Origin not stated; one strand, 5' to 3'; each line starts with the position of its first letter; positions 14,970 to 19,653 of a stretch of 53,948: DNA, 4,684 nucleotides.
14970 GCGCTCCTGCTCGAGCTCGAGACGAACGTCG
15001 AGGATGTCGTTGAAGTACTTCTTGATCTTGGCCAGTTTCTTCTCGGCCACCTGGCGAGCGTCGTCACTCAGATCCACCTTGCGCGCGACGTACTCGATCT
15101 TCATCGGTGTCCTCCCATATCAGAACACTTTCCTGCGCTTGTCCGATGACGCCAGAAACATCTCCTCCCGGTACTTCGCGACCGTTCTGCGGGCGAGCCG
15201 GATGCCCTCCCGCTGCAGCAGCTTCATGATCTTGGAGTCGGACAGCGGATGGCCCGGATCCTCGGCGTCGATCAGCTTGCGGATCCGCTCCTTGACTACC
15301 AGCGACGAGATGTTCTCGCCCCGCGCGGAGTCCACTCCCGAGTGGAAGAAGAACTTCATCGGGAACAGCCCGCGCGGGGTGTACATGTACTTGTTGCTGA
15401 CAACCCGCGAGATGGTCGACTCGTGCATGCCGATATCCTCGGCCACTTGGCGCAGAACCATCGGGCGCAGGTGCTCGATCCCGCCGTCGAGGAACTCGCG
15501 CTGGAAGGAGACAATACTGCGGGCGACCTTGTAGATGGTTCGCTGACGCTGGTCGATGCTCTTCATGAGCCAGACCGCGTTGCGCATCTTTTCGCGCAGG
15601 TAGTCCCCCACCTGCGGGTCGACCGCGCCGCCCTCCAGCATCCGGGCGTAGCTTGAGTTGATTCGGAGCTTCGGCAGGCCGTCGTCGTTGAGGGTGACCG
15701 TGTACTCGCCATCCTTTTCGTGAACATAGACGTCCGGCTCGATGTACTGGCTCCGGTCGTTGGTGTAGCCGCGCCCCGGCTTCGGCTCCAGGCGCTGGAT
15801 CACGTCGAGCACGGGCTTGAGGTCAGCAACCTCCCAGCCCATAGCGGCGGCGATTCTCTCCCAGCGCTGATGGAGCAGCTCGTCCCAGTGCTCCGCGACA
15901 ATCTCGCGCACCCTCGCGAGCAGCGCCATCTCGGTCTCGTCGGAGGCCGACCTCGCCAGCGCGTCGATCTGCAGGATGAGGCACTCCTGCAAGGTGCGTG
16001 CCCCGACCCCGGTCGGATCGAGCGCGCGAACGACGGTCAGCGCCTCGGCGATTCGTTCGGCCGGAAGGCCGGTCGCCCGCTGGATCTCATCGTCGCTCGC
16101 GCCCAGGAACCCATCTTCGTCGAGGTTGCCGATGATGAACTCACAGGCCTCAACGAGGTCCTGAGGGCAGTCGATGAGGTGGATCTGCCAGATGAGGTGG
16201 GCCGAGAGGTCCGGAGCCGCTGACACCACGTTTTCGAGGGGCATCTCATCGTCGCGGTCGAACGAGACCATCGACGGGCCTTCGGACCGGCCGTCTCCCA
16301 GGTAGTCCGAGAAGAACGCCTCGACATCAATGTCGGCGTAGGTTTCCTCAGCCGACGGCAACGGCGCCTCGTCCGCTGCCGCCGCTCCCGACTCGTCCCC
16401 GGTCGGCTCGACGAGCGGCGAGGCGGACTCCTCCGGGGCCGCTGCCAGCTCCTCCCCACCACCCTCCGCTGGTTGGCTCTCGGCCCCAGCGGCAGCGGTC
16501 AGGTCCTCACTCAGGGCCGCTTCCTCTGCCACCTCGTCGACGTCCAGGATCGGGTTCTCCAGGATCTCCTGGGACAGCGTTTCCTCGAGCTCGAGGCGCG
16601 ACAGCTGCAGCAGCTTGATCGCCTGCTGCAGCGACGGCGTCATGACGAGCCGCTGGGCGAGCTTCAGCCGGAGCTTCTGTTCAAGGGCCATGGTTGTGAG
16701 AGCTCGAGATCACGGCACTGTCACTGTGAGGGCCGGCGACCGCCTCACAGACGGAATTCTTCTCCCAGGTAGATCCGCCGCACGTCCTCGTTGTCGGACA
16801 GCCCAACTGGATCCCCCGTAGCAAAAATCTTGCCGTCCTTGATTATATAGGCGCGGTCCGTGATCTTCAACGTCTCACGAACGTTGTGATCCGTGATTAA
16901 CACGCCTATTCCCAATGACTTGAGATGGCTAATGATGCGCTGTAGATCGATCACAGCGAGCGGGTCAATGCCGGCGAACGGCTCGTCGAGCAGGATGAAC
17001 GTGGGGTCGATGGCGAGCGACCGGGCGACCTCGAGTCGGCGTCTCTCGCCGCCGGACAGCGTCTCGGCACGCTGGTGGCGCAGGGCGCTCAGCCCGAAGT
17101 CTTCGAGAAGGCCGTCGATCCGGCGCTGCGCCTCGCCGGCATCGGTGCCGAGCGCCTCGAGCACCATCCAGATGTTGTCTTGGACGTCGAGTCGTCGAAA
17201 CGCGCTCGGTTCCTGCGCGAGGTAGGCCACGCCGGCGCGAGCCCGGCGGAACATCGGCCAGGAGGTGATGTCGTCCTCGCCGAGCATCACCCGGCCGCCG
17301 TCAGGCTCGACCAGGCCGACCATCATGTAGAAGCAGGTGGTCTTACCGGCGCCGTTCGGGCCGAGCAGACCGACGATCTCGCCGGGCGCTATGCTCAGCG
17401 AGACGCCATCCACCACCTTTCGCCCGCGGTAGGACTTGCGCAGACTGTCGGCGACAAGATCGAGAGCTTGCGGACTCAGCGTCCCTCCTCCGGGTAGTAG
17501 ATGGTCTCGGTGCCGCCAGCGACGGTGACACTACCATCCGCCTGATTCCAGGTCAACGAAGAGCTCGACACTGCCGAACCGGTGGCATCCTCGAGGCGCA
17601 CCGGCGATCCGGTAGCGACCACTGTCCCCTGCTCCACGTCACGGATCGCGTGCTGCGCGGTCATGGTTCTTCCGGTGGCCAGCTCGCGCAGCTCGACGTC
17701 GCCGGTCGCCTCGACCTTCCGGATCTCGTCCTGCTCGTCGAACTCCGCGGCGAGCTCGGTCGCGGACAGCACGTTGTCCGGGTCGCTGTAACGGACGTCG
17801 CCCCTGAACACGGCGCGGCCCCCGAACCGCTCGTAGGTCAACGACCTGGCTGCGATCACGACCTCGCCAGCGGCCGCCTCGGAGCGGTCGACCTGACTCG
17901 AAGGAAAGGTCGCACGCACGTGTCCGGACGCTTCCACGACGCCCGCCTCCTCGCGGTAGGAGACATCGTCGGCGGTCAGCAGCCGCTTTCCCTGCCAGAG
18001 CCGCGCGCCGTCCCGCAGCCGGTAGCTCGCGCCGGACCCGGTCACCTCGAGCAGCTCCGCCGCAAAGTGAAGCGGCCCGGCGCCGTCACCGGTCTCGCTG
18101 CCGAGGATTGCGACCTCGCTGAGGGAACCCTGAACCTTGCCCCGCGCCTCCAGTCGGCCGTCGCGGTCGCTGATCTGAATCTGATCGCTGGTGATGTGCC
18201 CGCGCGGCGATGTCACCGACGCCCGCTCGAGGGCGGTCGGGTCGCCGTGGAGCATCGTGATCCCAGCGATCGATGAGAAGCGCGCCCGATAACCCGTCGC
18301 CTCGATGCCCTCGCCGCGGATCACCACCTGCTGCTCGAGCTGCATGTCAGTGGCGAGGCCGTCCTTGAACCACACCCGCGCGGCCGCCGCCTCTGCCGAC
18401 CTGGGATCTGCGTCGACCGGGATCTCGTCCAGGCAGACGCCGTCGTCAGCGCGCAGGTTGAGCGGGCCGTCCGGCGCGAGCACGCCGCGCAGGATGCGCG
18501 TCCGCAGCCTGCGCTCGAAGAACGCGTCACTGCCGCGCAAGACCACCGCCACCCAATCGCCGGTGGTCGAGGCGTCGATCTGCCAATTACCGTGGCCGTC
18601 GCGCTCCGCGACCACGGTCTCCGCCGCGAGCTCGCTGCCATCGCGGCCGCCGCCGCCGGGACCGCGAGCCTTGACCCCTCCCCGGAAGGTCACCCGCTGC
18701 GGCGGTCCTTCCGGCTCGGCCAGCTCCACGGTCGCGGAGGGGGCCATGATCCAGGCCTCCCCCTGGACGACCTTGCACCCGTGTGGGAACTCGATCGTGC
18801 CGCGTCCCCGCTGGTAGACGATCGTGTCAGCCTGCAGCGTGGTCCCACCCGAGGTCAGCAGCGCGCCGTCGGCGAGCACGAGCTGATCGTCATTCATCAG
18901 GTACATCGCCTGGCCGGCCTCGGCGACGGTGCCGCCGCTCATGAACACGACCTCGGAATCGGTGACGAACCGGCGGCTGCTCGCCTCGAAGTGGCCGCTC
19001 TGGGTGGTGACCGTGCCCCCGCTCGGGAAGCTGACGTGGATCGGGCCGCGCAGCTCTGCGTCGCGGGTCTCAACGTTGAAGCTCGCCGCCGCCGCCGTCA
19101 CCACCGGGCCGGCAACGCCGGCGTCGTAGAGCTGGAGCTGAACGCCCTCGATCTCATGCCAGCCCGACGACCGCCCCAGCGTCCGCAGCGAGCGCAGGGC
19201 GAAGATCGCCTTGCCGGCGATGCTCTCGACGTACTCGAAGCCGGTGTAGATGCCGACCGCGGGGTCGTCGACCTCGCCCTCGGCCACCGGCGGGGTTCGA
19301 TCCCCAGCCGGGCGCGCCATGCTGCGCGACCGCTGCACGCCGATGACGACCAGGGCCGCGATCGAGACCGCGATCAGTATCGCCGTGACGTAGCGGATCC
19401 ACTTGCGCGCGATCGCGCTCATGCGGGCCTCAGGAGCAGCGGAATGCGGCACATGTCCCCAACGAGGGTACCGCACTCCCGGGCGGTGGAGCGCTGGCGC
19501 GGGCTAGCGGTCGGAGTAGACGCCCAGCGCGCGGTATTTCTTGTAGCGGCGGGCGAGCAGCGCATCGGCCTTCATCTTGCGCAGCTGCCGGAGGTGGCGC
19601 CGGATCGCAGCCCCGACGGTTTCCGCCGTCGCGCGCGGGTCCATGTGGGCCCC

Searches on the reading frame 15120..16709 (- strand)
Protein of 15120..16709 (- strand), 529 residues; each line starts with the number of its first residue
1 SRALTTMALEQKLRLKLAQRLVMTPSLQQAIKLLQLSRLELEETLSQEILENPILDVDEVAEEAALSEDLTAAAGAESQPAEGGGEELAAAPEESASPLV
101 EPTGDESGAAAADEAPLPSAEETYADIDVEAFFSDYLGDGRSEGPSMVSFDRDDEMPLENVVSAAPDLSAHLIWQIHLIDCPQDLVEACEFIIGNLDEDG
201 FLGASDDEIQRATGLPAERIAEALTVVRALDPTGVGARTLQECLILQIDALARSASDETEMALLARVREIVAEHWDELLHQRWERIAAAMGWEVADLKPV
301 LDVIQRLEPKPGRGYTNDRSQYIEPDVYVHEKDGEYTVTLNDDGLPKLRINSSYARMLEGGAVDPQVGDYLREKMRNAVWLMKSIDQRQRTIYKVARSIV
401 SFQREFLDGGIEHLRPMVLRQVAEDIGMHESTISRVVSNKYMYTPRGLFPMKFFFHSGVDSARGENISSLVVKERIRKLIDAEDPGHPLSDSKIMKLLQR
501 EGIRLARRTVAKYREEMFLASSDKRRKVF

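Call 61: search_protein_families(library=pfam, proteins=[window:15120-16709:-], max_evalue=0.00001)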
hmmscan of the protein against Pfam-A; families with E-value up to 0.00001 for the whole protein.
window:15120-16709:- (529 aa): 3 families
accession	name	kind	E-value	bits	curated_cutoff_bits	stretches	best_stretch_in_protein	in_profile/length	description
PF04552.19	Sigma54_DBD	-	1.2e-62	210.9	22.8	1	370-527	3-160/160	Sigma-54, DNA binding domain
PF04963.19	Sigma54_CBD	-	9e-57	192.2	22.9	1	158-354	2-185/185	Sigma-54 factor, core binding domain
PF00309.25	Sigma54_AID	-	1.1e-16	60.8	23.8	1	12-57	1-46/46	Sigma-54 factor, Activator interacting domain (AID)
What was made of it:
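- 15120..16709 (-): rpoN (sigma-54), the factor the promoter would need. Pfam finds Sigma54_AID, Sigma54_CBD and Sigma54_DBD (call 61).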

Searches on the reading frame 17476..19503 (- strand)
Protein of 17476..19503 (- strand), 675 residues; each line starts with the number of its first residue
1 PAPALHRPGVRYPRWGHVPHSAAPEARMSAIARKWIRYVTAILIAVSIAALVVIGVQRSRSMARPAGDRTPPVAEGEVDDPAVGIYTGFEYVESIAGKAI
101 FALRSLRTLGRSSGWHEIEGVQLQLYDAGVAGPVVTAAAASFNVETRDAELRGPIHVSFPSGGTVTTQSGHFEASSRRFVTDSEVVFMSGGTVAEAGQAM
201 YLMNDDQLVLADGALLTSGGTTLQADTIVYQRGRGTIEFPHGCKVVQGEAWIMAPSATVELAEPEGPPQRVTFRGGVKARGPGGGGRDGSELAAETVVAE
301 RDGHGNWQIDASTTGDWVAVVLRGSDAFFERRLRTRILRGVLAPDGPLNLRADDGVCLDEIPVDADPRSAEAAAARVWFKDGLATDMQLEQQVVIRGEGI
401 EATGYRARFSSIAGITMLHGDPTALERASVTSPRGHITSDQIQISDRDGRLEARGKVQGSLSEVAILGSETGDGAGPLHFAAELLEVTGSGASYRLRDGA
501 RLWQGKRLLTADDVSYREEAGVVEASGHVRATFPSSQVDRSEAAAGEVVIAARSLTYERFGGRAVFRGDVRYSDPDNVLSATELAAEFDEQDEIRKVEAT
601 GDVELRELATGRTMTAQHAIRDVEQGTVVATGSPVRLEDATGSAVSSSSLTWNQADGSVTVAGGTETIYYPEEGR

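Call 61: search_protein_families(library=pfam, proteins=[window:17476-19503:-], max_evalue=0.00001)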
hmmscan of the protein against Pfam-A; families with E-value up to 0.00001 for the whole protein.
window:17476-19503:- (675 aa): 2 families
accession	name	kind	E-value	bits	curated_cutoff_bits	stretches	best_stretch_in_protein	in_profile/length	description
PF03968.19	LptD_N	-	1.2e-13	51.7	20.4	0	550-653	2-108/113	LptA/(LptD N-terminal domain) LPS transport protein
PF06835.18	LptC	-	3.6e-06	27.2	21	0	116-210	68-166/175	Lipopolysaccharide-assembly, LptC-related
